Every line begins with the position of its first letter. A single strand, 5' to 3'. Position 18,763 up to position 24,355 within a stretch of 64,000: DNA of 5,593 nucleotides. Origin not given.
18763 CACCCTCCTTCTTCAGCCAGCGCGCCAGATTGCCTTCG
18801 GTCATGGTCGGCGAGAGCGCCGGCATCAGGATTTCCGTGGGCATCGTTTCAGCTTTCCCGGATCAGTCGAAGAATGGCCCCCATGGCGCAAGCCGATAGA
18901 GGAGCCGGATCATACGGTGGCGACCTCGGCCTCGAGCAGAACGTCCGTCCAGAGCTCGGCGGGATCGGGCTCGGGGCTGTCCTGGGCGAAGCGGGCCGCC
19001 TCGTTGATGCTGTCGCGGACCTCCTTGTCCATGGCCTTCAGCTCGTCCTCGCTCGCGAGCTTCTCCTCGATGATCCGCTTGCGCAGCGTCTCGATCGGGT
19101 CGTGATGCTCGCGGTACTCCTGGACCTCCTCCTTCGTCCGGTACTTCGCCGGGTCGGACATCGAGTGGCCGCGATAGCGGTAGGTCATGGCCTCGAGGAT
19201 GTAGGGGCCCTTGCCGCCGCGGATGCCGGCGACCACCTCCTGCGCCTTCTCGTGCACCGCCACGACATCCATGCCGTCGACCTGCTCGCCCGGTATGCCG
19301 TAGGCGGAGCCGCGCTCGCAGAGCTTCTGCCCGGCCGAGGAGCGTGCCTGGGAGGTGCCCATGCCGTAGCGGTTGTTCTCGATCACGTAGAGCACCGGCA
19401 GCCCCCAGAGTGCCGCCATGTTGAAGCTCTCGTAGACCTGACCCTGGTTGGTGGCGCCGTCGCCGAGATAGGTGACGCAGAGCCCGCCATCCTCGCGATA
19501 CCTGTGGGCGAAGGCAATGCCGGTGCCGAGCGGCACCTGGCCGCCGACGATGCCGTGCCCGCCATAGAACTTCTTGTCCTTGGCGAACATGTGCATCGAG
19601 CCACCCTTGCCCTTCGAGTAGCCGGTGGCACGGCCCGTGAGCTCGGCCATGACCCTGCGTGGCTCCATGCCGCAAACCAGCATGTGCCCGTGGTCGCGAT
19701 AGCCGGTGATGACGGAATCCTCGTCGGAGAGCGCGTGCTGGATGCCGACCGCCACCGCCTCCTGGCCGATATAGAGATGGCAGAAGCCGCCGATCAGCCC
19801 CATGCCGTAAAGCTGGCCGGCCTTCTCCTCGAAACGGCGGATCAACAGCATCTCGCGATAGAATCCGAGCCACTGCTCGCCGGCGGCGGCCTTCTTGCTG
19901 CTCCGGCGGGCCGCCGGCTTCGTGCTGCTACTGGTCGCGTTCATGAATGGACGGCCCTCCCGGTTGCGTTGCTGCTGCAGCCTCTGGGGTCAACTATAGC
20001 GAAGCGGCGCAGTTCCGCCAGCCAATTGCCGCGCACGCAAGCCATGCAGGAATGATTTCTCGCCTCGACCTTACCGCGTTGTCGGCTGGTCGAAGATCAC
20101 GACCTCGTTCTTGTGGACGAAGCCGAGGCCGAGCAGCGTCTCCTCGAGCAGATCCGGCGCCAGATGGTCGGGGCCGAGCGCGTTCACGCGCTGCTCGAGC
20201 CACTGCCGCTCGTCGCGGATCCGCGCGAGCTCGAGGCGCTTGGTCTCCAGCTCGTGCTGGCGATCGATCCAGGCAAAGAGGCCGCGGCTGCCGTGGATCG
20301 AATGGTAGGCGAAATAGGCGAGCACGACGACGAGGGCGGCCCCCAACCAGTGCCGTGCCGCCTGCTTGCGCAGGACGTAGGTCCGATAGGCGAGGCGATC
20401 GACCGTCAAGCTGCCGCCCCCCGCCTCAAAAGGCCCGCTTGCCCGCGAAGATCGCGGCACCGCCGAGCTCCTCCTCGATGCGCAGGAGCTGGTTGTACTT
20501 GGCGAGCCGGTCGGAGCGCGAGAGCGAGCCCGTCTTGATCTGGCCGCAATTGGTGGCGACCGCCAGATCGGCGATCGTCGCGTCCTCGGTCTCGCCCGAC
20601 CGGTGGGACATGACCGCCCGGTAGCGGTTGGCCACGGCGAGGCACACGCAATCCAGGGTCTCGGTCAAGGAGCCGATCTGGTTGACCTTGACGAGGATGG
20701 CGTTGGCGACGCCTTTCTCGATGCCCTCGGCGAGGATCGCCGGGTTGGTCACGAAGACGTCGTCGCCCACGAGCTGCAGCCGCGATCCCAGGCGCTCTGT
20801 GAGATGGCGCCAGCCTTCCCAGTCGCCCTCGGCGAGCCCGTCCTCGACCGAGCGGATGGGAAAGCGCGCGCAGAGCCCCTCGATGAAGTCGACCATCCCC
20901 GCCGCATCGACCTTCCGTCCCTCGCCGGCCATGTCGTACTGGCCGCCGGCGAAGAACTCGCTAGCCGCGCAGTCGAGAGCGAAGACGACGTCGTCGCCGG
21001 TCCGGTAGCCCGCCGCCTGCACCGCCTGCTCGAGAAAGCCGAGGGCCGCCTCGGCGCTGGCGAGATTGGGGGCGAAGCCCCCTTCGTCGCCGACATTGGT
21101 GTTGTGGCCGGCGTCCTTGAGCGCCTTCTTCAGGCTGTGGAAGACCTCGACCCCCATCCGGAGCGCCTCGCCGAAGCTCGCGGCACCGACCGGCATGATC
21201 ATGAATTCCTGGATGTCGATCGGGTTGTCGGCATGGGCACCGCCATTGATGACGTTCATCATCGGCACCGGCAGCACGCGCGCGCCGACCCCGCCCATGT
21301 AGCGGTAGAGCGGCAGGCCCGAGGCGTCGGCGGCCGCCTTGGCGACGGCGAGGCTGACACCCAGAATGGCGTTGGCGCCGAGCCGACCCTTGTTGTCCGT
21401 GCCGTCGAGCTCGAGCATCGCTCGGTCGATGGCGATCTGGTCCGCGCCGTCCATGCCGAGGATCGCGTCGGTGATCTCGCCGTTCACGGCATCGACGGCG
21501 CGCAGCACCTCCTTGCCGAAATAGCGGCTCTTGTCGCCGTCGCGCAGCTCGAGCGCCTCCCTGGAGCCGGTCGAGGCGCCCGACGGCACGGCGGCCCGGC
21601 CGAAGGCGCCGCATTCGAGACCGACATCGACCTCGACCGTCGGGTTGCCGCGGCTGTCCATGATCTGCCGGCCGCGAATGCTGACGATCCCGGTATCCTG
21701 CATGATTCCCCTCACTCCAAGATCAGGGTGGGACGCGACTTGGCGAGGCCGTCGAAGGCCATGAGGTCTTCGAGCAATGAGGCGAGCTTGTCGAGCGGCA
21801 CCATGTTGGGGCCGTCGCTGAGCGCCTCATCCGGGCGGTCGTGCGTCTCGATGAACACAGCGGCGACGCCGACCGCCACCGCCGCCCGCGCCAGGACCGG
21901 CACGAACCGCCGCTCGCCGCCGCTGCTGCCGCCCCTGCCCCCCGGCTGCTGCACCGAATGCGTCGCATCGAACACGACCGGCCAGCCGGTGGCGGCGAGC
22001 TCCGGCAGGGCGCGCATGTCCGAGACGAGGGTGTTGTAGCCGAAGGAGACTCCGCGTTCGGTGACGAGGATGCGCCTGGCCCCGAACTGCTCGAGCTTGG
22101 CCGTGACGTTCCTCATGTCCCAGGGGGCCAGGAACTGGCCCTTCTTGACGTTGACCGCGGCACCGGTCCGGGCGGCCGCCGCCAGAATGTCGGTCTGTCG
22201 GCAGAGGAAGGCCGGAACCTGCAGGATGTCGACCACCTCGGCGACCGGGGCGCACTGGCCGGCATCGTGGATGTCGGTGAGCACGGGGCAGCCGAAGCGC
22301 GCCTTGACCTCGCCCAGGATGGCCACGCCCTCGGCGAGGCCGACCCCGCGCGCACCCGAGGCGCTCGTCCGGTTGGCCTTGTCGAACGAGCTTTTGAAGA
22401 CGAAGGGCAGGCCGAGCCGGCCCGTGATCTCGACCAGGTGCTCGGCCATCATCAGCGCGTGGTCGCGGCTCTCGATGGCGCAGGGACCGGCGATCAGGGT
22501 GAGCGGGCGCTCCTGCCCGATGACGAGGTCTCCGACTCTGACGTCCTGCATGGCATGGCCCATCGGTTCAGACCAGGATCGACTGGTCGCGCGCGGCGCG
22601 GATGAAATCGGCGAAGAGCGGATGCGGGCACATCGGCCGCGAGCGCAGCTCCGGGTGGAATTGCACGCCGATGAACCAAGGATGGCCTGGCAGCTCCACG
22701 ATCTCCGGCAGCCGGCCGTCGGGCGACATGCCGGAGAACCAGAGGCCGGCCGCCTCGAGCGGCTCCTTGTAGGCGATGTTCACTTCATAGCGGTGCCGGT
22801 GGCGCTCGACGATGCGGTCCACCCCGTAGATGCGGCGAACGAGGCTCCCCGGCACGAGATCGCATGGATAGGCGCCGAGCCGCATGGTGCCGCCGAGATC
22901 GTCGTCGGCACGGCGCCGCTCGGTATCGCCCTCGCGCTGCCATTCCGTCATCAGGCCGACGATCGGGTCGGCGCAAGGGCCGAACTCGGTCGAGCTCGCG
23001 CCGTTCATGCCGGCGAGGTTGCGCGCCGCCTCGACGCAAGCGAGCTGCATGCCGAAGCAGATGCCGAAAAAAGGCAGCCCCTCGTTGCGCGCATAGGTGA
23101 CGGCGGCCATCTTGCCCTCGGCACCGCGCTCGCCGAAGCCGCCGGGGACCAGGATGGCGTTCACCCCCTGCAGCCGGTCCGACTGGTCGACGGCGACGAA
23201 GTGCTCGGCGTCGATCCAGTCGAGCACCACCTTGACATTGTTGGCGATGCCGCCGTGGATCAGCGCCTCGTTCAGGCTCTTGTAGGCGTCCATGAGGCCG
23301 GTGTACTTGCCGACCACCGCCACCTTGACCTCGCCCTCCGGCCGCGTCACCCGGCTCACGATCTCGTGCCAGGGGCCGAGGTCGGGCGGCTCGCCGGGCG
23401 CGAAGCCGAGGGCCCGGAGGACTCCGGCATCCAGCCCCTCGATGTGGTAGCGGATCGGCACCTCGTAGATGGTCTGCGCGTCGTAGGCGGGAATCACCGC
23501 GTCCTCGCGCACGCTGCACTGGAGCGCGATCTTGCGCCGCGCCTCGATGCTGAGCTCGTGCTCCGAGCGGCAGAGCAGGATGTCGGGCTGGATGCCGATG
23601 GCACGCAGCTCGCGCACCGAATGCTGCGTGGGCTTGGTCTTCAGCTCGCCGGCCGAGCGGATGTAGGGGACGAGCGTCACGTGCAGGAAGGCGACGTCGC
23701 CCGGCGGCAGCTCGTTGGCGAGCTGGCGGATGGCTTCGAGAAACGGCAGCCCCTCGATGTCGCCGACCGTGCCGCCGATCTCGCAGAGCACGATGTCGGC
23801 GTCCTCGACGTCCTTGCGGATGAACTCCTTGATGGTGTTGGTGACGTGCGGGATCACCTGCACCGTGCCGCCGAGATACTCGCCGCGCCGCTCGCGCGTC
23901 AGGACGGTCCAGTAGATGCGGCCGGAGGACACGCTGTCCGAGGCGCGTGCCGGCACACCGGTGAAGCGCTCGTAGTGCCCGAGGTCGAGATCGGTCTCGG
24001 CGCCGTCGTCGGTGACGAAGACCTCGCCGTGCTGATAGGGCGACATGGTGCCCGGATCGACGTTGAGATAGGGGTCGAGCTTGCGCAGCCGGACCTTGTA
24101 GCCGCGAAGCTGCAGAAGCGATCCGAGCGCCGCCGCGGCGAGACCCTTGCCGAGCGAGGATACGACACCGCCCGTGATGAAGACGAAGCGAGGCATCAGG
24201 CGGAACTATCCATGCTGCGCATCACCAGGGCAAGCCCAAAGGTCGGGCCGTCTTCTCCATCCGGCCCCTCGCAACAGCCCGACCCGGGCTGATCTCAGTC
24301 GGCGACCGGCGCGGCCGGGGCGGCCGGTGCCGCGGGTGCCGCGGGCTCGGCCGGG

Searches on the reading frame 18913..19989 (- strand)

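Call 87: search_protein_families(library=pfam, proteins=[window:18913-19989:-], max_evalue=0.00001)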
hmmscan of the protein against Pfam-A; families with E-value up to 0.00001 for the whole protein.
window:18913-19989:- (359 aa): 1 family
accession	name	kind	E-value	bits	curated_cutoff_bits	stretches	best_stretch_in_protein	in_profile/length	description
PF00676.26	E1_dh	-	2e-105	352.5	22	1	46-343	2-299/300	Dehydrogenase E1 component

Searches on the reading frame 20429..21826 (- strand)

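Call 89: search_protein_families(library=pfam, proteins=[window:20429-21826:-], max_evalue=0.00001)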
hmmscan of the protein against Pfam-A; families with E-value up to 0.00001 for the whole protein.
window:20429-21826:- (466 aa): 2 families
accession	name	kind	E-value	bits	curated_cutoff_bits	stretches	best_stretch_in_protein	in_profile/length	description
PF00113.28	Enolase_C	-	6.1e-125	416.8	21.5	1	183-464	2-291/296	Enolase, C-terminal TIM barrel domain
PF03952.21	Enolase_N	-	7e-58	194.9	35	1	47-177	1-131/131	Enolase, N-terminal domain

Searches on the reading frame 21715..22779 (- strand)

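Call 89: search_protein_families(library=pfam, proteins=[window:21715-22779:-], max_evalue=0.00001)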
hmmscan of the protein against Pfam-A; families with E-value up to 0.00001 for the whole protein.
window:21715-22779:- (355 aa): 1 family
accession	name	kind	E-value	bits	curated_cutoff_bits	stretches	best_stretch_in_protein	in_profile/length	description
PF00793.26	DAHP_synth_1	-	3.7e-70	236.4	25.5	1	84-336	9-258/270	DAHP synthetase I family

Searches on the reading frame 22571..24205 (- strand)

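Call 89: search_protein_families(library=pfam, proteins=[window:22571-24205:-], max_evalue=0.00001)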
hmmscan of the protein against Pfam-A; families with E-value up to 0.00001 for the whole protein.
window:22571-24205:- (545 aa): 3 families
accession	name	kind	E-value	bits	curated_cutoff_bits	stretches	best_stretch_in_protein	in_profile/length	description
PF06418.20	CTP_synth_N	-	8.1e-117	389.7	26.1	1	6-266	1-263/265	CTP synthase N-terminus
PF00117.34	GATase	-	4.4e-36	124.8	22.8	1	304-536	2-189/190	Glutamine amidotransferase class-I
PF07722.19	Peptidase_C26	-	4.6e-07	30.3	20.5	0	446-519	152-219/219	Peptidase C26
